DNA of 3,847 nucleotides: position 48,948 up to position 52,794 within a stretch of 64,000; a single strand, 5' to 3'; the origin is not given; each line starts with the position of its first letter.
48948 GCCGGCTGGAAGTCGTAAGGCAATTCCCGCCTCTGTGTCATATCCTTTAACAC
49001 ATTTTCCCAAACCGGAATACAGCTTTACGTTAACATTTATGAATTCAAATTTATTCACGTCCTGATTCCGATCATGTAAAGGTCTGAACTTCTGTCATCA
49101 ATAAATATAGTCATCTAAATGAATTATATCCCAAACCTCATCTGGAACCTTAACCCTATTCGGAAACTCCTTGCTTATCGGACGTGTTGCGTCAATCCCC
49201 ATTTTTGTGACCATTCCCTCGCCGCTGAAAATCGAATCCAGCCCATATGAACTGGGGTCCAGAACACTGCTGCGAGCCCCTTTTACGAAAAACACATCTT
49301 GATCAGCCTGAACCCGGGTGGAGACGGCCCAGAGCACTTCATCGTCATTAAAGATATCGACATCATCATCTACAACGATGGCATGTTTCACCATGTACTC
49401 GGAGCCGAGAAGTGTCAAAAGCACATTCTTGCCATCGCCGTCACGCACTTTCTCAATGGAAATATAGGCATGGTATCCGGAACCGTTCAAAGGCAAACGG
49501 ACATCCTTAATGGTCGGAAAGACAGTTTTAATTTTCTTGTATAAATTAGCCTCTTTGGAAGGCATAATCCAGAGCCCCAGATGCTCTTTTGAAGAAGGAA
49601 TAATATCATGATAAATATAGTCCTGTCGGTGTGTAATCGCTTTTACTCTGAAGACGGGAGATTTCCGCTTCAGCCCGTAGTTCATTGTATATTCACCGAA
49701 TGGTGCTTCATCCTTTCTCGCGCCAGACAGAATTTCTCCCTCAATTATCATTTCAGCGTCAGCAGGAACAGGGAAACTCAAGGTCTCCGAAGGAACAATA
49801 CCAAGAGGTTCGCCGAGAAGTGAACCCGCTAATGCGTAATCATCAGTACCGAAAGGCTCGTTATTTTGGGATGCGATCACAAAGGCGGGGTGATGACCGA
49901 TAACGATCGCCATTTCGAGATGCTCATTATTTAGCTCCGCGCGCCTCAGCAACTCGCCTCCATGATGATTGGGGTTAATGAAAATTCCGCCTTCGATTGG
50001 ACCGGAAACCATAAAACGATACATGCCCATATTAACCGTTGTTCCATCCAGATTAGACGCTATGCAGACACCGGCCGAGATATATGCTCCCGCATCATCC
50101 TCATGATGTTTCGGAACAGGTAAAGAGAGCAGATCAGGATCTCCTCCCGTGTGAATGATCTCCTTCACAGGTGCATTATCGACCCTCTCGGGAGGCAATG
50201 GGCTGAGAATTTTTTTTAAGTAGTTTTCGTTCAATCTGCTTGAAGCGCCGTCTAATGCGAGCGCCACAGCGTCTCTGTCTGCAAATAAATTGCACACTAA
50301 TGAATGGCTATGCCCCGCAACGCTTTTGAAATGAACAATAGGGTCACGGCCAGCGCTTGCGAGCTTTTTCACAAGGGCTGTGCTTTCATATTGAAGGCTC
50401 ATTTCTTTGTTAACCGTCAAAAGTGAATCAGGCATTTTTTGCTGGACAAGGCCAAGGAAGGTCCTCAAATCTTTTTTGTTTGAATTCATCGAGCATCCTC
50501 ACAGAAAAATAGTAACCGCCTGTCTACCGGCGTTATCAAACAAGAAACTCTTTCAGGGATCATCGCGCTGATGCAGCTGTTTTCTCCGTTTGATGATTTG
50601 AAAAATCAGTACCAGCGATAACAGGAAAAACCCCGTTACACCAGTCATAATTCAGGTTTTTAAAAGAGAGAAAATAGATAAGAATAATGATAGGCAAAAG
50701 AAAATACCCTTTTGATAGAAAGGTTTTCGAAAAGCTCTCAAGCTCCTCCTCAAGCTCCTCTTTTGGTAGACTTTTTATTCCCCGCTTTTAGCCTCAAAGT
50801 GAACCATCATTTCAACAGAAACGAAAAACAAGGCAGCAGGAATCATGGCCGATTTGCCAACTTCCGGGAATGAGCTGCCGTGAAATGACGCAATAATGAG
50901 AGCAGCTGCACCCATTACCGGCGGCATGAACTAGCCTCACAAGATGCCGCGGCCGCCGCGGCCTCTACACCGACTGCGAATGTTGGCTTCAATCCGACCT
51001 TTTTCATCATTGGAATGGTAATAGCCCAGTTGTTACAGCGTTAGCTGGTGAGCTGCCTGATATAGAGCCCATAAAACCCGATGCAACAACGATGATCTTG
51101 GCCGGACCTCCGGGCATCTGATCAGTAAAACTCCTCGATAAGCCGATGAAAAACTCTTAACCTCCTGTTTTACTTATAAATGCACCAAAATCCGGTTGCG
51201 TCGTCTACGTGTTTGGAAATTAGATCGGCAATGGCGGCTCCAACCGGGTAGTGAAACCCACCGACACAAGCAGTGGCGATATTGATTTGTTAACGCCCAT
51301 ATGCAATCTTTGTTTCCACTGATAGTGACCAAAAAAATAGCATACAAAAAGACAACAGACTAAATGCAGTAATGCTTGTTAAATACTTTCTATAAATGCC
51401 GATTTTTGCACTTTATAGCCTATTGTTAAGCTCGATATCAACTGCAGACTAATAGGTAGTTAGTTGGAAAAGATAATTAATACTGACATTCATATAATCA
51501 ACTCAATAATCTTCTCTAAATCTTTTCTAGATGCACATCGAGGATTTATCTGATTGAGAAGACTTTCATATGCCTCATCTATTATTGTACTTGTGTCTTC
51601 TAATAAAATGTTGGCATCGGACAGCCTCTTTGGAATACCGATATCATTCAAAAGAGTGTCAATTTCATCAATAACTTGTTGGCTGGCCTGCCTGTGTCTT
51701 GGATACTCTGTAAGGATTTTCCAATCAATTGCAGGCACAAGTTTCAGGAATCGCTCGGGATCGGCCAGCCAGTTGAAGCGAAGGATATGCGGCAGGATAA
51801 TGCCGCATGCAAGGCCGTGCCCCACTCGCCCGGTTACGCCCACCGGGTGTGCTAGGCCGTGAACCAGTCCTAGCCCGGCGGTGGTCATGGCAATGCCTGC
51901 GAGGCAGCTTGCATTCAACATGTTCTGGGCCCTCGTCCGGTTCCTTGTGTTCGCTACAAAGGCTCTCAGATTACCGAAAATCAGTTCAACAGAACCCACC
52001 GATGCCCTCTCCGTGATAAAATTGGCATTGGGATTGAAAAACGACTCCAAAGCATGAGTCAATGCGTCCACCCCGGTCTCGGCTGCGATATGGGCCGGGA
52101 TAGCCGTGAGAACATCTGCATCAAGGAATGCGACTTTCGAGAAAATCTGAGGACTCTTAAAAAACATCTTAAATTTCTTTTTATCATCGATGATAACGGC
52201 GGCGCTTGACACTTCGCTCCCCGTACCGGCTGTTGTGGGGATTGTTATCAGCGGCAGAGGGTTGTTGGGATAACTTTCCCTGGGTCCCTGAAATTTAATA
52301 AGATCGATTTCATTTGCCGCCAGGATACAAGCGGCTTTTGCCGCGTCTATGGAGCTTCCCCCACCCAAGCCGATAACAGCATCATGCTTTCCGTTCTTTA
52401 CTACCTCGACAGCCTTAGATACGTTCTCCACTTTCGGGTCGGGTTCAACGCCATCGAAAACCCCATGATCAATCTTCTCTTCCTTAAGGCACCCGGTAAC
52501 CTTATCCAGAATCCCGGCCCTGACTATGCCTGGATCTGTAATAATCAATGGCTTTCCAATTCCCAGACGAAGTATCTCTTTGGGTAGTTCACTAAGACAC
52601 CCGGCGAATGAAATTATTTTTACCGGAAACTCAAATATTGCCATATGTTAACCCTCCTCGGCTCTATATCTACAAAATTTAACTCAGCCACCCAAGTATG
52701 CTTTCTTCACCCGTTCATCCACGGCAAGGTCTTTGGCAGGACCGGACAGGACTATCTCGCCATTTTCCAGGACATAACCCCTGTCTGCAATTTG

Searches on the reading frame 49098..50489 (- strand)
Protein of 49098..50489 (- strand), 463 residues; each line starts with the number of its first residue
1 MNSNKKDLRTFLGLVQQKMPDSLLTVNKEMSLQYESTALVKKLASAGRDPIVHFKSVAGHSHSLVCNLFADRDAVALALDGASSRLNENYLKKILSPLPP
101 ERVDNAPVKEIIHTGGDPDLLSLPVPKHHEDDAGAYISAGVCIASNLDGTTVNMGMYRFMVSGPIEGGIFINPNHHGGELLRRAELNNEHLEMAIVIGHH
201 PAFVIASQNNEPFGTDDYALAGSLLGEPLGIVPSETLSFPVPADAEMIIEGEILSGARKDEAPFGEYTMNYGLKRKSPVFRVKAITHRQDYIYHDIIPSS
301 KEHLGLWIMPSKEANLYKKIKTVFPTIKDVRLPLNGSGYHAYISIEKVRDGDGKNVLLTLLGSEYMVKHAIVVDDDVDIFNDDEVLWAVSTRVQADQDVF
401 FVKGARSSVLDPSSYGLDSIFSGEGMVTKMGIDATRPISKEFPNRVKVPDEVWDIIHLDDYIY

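Call 34: search_protein_families(library=pfam, proteins=[window:49098-50489:-], max_evalue=0.01)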
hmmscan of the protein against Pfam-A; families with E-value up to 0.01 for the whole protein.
window:49098-50489:- (463 aa): 3 families
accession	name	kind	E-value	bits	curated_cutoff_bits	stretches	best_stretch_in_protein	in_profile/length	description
PF01977.22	UbiD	-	4e-58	196.4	23.3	1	103-299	3-204/206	3-octaprenyl-4-hydroxybenzoate carboxy-lyase Rift-related domain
PF20696.2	UbiD_C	-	8.4e-33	113.5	24.2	1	311-434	7-127/127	3-octaprenyl-4-hydroxybenzoate carboxy-lyase C-terminal domain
PF20695.2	UbiD_N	-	4.6e-09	36.7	24.3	1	21-85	8-69/78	3-octaprenyl-4-hydroxybenzoate carboxy-lyase N-terminal domain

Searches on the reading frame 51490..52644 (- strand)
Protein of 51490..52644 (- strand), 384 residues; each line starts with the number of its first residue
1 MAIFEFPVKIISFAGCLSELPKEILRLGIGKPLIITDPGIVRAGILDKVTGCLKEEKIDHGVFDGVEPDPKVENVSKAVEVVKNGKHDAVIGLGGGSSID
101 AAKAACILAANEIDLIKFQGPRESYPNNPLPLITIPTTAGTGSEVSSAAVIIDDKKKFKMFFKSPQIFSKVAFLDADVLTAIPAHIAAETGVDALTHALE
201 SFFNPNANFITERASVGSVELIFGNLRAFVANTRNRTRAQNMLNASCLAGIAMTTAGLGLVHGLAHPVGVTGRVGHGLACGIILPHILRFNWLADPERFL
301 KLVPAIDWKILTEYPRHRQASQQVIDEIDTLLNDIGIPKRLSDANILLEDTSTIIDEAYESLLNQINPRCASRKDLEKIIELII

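Call 34: search_protein_families(library=pfam, proteins=[window:51490-52644:-], max_evalue=0.01)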
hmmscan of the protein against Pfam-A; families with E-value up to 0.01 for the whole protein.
window:51490-52644:- (384 aa): 3 families
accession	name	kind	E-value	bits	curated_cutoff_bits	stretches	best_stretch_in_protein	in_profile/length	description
PF00465.25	Fe-ADH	-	5.4e-50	169.7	31.3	1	7-175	1-167/168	Iron-containing alcohol dehydrogenase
PF25137.1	ADH_Fe_C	-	8.6e-44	150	27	1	188-381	2-191/194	Fe-containing alcohol dehydrogenase family, C-terminal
PF13685.12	Fe-ADH_2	-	1e-11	45.5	28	1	15-107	5-95/149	Iron-containing alcohol dehydrogenase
